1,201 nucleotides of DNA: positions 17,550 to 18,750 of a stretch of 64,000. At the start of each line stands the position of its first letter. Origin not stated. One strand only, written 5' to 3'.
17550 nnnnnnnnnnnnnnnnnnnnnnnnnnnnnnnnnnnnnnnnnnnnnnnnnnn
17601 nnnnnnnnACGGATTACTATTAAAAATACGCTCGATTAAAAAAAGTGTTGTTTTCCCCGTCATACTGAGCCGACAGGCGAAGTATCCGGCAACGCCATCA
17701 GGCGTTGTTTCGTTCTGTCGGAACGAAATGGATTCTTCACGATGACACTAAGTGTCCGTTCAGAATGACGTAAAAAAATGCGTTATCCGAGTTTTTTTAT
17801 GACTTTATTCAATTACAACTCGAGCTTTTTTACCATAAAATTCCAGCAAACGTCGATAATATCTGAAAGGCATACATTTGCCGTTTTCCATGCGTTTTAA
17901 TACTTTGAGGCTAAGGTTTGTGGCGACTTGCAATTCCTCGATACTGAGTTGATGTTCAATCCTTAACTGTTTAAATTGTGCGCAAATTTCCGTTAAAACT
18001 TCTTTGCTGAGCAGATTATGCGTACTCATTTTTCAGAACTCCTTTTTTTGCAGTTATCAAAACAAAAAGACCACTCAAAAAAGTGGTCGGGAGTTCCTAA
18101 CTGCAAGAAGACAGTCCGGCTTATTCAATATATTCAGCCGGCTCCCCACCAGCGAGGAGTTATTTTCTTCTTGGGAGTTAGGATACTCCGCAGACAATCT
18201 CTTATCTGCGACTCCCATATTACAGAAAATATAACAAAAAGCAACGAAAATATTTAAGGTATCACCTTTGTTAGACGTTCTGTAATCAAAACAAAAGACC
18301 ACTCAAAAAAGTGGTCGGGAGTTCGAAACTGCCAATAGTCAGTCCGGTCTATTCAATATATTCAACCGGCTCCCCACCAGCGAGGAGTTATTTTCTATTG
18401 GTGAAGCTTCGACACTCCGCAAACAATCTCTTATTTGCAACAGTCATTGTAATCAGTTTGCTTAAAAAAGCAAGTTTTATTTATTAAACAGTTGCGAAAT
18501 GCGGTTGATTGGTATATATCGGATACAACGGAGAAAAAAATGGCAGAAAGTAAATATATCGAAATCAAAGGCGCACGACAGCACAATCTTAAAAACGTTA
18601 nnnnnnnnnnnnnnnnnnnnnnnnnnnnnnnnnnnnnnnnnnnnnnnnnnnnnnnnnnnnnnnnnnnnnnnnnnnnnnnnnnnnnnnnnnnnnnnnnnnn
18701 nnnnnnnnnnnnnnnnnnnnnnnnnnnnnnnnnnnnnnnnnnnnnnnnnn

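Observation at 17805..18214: RNA - terminator - HTH gene layout: leader or riboswitch-like control of a small XRE regulator by terminator read-through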

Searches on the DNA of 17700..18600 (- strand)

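Call 8: search_rna_families(source=window, start=17700, end=18600, threshold=evalue, max_evalue=10, show_alignments=3)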
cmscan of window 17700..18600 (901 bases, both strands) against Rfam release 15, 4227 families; matches with E-value up to 10: 8.
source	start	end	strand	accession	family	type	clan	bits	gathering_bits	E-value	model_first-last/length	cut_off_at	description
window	18077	18150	-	RF02221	sRNA-Xcc1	Gene; sRNA;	-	29.6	53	0.0065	1-87/87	no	sRNA-Xcc1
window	18305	18378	-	RF02221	sRNA-Xcc1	Gene; sRNA;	-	29.4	53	0.0073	1-87/87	no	sRNA-Xcc1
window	17723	17815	+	RF00238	ctRNA_pND324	Gene; antisense;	-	21.4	45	2.1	1-86/86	no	ctRNA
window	18002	18076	+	RF02256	adapt33_2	Gene; lncRNA;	-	17.3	60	8.5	1-71/71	no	Adaptive response 33 conserved region 2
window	18011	18203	-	RF02156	NPPA-AS1_1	Gene; lncRNA;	-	15.6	45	2.8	1-176/176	no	NPPA antisense RNA 1 conserved region 1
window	18261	18321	-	RF03030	salivarius-1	Gene; sRNA;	-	15.4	50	5.3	1-56/56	no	salivarius-1 RNA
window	17995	18051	+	RF00065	snoR9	Gene; snRNA; snoRNA; CD-box;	CL00132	14.8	90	0.88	1-128/128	no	Small nucleolar RNA snoR9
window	18289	18326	-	RF02837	anti-hemB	Gene; sRNA;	-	12.6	49.5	5.8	1-81/81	no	Burkholderia RNA 7 (anti-hemB)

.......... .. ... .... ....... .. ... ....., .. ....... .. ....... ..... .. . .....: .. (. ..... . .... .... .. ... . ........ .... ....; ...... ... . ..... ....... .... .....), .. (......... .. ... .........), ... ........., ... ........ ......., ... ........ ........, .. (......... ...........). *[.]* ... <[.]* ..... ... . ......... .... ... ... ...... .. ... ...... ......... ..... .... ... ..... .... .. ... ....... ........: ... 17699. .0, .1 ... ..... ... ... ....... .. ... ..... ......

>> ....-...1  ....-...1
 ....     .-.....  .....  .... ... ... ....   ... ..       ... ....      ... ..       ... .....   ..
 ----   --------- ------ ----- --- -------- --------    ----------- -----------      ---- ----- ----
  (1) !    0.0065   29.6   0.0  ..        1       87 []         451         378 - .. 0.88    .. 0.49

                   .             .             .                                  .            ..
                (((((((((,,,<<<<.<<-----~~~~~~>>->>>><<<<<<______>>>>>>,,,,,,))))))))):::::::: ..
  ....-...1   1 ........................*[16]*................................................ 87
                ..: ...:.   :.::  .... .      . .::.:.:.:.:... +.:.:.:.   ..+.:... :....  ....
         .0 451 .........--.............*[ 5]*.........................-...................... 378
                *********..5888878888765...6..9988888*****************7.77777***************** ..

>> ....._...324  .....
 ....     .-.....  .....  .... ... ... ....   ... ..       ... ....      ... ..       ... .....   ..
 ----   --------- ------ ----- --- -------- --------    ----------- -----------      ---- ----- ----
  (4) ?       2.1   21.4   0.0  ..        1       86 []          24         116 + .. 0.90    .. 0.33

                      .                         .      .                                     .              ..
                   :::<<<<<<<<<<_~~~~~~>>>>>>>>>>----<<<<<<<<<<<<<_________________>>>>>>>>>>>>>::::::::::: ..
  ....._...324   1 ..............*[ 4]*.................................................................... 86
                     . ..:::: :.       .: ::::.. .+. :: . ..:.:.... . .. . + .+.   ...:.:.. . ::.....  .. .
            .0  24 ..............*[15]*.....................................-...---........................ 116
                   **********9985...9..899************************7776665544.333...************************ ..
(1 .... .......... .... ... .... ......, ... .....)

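Call 40: build_rna_model(alignment_id=A3, structure=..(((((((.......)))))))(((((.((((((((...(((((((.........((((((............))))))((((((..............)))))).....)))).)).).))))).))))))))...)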
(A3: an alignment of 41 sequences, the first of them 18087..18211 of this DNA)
Model R1 built from alignment A3 (41 sequences, 138 columns); structure: as given.
model positions 125; base pairs 39; branch points 2; effective number of sequences 1.79; information 0.59 bits per position. Calibrated on 0.2 Mb of random sequence (short: E-values are rough).
structure used (alignment columns):
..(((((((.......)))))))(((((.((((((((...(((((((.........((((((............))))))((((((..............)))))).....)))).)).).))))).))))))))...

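Call 44: search_with_rna_model(model_id=R1, source=window, max_evalue=10)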
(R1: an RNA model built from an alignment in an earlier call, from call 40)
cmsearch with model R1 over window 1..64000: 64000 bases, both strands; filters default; matches with E-value up to 10: 5.
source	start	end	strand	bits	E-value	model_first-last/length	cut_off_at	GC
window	18315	18440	-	132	2.1e-29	1-125/125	no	0.45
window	21644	21767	-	130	6.2e-29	1-125/125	no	0.41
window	18087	18211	-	128.9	1.1e-28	1-125/125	no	0.48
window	2552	2675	+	57.9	9.4e-12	1-125/125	no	0.43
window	13062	13136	-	9.8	2.8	48-101/125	no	0.36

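Call 53: search_with_rna_model(model_id=R1, sources=[window, L001, L002, L003, L004, L005, L006, L007, L009, L010, L011, L012, L013, L014, L015, L016, L017, L019, L020, L021, L022, L023, L024, L025, L026, L027, L028, L029, L030, L031, L032, L033, L034, L035, L036, L037, L038, L039, L040, L041, L042, L043, L044, L045, L046, L047, L048, L049, L050, L052, L053, L054, L055, L056, L057, L058, L059, L060, L061, L062, L063, L064, L065, L066, L067, L068, L069, L070, L071, L072, L073, L074, L075, L076], max_evalue=0.01, make_alignment=true)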
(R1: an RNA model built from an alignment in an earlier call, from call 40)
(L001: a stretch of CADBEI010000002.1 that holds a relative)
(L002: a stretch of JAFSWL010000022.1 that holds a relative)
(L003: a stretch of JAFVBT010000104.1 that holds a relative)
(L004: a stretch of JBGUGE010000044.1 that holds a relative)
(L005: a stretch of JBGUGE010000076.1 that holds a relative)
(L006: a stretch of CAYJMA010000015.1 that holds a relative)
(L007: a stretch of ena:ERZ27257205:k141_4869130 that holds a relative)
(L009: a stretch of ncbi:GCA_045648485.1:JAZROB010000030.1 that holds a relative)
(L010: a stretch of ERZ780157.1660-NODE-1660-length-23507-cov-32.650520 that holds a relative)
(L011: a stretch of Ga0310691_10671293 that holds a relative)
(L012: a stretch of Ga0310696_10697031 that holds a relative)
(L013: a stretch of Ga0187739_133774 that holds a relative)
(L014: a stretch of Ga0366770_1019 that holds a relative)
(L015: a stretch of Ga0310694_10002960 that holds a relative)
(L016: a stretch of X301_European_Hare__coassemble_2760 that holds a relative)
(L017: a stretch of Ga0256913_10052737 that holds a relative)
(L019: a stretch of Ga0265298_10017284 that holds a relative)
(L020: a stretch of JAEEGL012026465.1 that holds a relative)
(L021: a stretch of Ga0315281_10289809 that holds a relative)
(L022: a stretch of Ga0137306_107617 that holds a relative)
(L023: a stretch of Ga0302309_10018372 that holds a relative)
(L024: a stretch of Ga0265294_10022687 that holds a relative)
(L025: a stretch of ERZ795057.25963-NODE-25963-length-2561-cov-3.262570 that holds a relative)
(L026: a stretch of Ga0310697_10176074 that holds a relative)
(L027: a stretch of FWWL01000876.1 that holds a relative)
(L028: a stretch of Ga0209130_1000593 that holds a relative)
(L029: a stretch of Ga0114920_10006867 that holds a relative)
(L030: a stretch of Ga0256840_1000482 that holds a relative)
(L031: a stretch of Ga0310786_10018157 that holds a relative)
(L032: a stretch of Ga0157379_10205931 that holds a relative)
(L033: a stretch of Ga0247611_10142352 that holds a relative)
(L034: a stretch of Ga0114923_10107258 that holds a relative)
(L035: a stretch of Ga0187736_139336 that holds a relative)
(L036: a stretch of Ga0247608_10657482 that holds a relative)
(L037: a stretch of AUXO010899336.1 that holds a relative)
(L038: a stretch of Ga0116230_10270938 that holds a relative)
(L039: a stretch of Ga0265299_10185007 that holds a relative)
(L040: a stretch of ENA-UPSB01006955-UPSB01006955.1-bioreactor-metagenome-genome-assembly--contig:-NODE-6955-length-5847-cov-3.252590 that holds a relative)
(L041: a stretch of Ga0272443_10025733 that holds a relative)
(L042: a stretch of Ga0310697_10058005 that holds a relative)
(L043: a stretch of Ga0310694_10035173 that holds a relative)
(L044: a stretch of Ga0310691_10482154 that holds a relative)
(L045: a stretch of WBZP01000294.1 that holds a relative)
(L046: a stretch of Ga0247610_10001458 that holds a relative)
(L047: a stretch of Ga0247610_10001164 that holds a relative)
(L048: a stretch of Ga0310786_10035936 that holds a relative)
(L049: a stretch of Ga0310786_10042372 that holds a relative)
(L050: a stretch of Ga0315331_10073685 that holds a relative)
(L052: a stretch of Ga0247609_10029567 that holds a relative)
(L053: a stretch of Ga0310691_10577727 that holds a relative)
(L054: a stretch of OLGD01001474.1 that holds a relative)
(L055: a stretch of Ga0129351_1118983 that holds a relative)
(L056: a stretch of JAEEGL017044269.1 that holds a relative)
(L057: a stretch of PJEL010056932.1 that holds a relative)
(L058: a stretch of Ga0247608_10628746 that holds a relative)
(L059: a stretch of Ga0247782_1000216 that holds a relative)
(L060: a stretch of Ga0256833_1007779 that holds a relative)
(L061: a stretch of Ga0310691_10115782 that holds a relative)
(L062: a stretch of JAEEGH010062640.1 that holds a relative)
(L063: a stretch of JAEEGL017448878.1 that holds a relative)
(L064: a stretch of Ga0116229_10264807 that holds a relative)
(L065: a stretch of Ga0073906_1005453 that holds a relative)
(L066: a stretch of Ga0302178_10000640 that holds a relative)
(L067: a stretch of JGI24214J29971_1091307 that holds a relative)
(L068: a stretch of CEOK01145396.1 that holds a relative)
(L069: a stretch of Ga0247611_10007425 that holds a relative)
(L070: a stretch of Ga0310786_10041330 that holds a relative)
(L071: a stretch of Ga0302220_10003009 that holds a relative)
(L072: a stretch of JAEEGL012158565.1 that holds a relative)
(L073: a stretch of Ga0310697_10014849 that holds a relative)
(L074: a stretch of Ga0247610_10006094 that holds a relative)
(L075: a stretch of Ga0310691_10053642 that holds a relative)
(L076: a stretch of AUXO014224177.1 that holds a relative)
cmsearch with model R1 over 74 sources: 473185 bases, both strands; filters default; matches with E-value up to 0.01: 46.
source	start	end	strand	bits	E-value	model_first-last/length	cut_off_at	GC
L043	2088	2214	-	134.9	3.2e-29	1-125/125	no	0.43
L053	716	841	+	133.7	6.1e-29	1-125/125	no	0.49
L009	1090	1215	+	133.2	8.1e-29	1-125/125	no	0.48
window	18315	18440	-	132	1.6e-28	1-125/125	no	0.45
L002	2821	2946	+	132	1.6e-28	1-125/125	no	0.48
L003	1559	1683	+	131.6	1.9e-28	1-125/125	no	0.47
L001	2820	2945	+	131.3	2.3e-28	1-125/125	no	0.45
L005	2827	2951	+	130.7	3.2e-28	1-125/125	no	0.46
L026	510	632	-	130.5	3.6e-28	1-125/125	no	0.51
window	21644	21767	-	130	4.6e-28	1-125/125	no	0.41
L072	1348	1471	+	129.9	5e-28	1-125/125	no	0.47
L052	797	921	-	129.7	5.5e-28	1-125/125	no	0.51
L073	6303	6427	-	129.7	5.5e-28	1-125/125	no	0.51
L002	2591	2717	+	129.6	5.9e-28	1-125/125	no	0.42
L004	2830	2955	+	129.3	7e-28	1-125/125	no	0.5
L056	3728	3853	-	128.5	1e-27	1-125/125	no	0.45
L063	9558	9681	+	127.7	1.7e-27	1-125/125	no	0.5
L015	759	883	-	127.7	1.7e-27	1-125/125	no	0.48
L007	539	662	+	126.6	2.9e-27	1-125/125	no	0.46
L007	982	1106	+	126.1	4.1e-27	1-125/125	no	0.51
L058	256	381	-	125.8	4.8e-27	1-125/125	no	0.47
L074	1245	1370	-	124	1.3e-26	1-125/125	no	0.49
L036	590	713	+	123.9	1.4e-26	1-125/125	no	0.52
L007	759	886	+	123.6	1.6e-26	1-125/125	no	0.5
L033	2170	2291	+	122.8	2.4e-26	1-125/125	no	0.5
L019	3065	3188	-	122.8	2.4e-26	1-125/125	no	0.5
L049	3890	4014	-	121.3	5.5e-26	1-125/125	no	0.44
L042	991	1115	+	120.7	7.6e-26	1-125/125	no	0.47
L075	3120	3245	-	120.5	8.8e-26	1-125/125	no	0.48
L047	2877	3002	+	117.9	3.6e-25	1-125/125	no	0.44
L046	4536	4657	-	117.7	3.9e-25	1-125/125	no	0.43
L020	364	486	-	117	5.9e-25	1-125/125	no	0.37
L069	11467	11593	-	108.9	5e-23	1-125/125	no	0.45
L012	404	533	-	106.9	1.5e-22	1-125/125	no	0.42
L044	22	155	+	104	7.3e-22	1-125/125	no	0.43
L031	5126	5255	+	103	1.3e-21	1-125/125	no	0.4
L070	5195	5320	+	98.3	1.7e-20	1-125/125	no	0.43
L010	1819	1944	+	94.9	1.1e-19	1-125/125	no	0.44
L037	3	129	-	92.9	3.3e-19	1-125/125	no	0.39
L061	2195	2320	-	89.1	2.7e-18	1-125/125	no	0.48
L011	982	1107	+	88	4.7e-18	1-125/125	no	0.48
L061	1537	1662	-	87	8.3e-18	1-125/125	no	0.48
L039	476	603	+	84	4.3e-17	1-125/125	no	0.41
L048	2179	2307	+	82.5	9.7e-17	1-125/125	no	0.37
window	2552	2675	+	57.9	6.9e-11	1-125/125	no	0.43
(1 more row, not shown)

Alignment A5: 46 matches aligned to the model, 157 columns, each read 5' to 3' on its own strand. Consensus structure (alignment columns), stored with it:
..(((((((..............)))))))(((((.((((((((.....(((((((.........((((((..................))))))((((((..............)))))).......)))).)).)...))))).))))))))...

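Call 61: search_dna_similar(query=window:18056-18215:-, collection=plasmids, mode=distant, max_evalue=0.1)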
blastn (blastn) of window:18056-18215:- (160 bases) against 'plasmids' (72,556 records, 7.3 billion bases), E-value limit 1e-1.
Records with a match: 5; places in all: 5; records where one place covers at least 80% of the query: 0.
Best place of each record, by identity: 80-90% 5.
By first word of the organism name: Staphylococcus 5.
By predicted mobility (MOB-suite, as given by PLSDB): non-mobilizable 5.
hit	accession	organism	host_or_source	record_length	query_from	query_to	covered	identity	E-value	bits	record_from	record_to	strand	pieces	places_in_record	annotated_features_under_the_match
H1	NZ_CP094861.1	Staphylococcus epidermidis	Homo sapiens,pertoneal cavity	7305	123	158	23%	86.8%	4e-2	45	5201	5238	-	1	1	none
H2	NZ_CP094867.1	Staphylococcus epidermidis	Homo sapiens,pertoneal cavity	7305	123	158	23%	86.8%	4e-2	45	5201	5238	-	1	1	none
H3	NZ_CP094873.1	Staphylococcus epidermidis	Homo sapiens,pertoneal cavity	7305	123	158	23%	86.8%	4e-2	45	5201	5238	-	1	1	none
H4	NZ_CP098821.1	Staphylococcus capitis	Homo sapiens,blood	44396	123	158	23%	86.8%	4e-2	45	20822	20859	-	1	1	none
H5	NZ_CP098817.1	Staphylococcus capitis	Homo sapiens,CVC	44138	123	158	23%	86.8%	4e-2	45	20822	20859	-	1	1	none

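Call 62: search_dna_similar(query=window:18056-18215:-, collection=phages, mode=distant, max_evalue=0.1)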
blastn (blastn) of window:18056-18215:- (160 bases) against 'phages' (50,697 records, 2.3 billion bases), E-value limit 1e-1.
No match.

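Call 74: search_with_rna_model(model_id=R1, source=L077, max_evalue=10, filters=off, show_alignments=2)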
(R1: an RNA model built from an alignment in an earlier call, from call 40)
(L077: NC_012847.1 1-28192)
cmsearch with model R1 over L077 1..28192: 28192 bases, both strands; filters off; matches with E-value up to 10: 12.
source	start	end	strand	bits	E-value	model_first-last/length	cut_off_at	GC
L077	26524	26585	+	10.1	1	37-109/125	no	0.35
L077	24156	24277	+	9.9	1.2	1-125/125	no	0.3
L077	4372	4461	+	8.9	2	1-125/125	no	0.27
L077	12755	12825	-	8.9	2.1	1-125/125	no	0.38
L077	11086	11163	-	8.6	2.4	1-125/125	no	0.42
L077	4394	4470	-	8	3.3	1-125/125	no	0.26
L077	27096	27113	+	7.6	4.1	75-92/125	no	0.06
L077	26503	26638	-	7.3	4.7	1-125/125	no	0.35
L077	20264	20321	+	6.5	7.6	1-125/125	no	0.24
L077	15413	15477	-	6.1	9.6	40-109/125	no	0.26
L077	17182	17246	-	6.1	9.6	40-109/125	no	0.26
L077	23133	23175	+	6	10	1-125/125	no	0.47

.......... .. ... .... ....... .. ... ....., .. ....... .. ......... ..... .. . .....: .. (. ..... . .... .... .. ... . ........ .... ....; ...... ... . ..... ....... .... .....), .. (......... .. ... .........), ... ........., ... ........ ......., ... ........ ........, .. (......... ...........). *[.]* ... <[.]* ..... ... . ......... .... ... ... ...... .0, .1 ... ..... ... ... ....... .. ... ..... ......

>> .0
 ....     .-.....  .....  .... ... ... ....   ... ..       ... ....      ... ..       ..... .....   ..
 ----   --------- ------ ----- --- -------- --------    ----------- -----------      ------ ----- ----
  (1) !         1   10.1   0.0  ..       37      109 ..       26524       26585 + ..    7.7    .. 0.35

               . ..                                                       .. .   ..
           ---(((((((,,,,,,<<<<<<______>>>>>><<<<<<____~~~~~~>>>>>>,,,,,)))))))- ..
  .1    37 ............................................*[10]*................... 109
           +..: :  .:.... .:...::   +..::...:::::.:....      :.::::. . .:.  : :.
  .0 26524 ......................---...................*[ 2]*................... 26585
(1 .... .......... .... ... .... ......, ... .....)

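Call 96: search_with_rna_model(model_id=R1, sources=[L085, L086], max_evalue=1)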
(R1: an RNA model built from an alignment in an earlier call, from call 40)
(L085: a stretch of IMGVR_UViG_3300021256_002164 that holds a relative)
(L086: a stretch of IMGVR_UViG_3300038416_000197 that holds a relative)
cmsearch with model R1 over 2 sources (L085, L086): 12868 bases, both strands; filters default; matches with E-value up to 1: 1.
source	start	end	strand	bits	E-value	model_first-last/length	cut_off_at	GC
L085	3035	3056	-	14.8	0.036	73-94/125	no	0.14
